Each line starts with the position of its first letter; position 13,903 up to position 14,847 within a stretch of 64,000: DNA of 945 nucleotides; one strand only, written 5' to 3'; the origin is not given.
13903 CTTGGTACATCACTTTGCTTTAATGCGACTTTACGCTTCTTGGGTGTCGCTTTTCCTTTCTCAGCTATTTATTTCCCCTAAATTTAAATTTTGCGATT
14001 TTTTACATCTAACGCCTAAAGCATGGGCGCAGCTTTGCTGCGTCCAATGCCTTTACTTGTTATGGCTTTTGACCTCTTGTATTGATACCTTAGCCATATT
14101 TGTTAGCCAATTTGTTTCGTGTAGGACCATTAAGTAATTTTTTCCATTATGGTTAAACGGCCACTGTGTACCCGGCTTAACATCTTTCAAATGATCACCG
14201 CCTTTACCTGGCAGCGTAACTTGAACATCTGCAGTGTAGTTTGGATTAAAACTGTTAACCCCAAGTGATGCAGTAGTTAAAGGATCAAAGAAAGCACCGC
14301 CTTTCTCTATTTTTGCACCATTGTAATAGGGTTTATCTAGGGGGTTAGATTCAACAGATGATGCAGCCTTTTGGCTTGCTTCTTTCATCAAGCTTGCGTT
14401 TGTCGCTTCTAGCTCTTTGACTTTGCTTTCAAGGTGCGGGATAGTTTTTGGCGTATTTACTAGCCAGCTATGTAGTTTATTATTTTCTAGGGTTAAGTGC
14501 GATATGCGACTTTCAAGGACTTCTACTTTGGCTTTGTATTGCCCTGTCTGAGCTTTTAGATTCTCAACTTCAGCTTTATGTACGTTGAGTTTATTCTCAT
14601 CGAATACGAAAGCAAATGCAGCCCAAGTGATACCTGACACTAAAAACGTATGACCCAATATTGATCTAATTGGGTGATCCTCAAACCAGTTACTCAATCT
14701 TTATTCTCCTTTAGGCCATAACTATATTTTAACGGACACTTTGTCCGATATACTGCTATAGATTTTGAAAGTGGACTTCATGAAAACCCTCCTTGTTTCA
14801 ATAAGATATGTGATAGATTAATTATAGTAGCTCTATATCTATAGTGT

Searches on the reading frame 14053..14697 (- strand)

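Call 48: search_protein_families(library=pfam, proteins=[window:14053-14697:-], max_evalue=1)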
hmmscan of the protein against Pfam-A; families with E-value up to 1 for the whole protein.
window:14053-14697:- (214 aa): 26 families (the best 25 are shown)
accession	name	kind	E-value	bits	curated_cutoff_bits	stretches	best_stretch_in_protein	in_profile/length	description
PF00170.26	bZIP_1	-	0.00067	20.1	27.6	2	86-109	28-51/64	bZIP transcription factor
PF07716.20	bZIP_2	-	0.0025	18.3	22.3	0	55-76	24-45/54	Basic region leucine zipper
PF10473.14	CENP-F_leu_zip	-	0.0033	17.9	34.5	1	41-106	44-109/140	Leucine-rich repeats of kinetochore protein Cenp-F/LEK1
PF11932.13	DUF3450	-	0.0048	16.7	32.6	1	42-103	37-98/241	Protein of unknown function (DUF3450)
PF25566.1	RIMB1_N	-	0.0085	16.4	28.5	1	47-105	3-55/129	RIMB1-like, N-terminal domain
PF16704.10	Rab_bind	-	0.013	16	27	1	70-105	10-45/66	Rab binding domain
PF25762.1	HAUS1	-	0.014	15.6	40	1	34-99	162-227/236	HAUS augmin-like complex subunit 1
PF06005.17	ZapB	-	0.016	16.1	31.5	0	41-77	24-60/71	Cell division protein ZapB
PF24423.1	OVT1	-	0.024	15.4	30.9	1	36-106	16-86/100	Major antigen, helical domain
PF15035.11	Rootletin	-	0.027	14.9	36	1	41-102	15-69/188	Ciliary rootlet component, centrosome cohesion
PF06785.16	UPF0242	-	0.028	14.9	33.5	1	35-109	83-157/194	Uncharacterised protein family (UPF0242) N-terminus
PF18504.6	Csm1_N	-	0.029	15.1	26.3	1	65-110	22-67/70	Csm1 N-terminal domain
PF10422.14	LRS4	-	0.044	14.2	24.2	1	33-118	30-112/211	Monopolin complex subunit LRS4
PF01166.23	TSC22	-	0.07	13.7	30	0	55-76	20-41/57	TSC-22/dip/bun family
PF24245.1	INO80F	-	0.074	13.6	25.1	0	54-84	1-31/47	INO80 complex subunit F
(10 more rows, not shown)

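Call 95: search_protein_families(library=ncbifam, proteins=[window:14053-14697:-], max_evalue=0.01)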
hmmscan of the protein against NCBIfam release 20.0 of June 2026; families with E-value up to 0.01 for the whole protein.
window:14053-14697:- (214 aa): 3 families
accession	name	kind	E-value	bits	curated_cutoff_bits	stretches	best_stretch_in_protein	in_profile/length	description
TIGR02169.1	SMC_prok_A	equivalog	0.0072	14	729.4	1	40-109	321-390/1165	chromosome segregation protein SMC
NF046104.1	PptglHdxlasePcsB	equivalog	0.0082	15.4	450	0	19-109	10-106/400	peptidoglycan hydrolase PcsB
NF045487.1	ASRP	equivalog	0.0087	14.7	300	0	36-108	370-446/593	archaea-specific SMC-related protein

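Call 96: search_protein_families(library=padloc, proteins=[window:14053-14697:-], max_evalue=0.001)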
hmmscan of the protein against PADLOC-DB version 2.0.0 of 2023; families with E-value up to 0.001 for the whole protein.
window:14053-14697:- (214 aa): 0 families
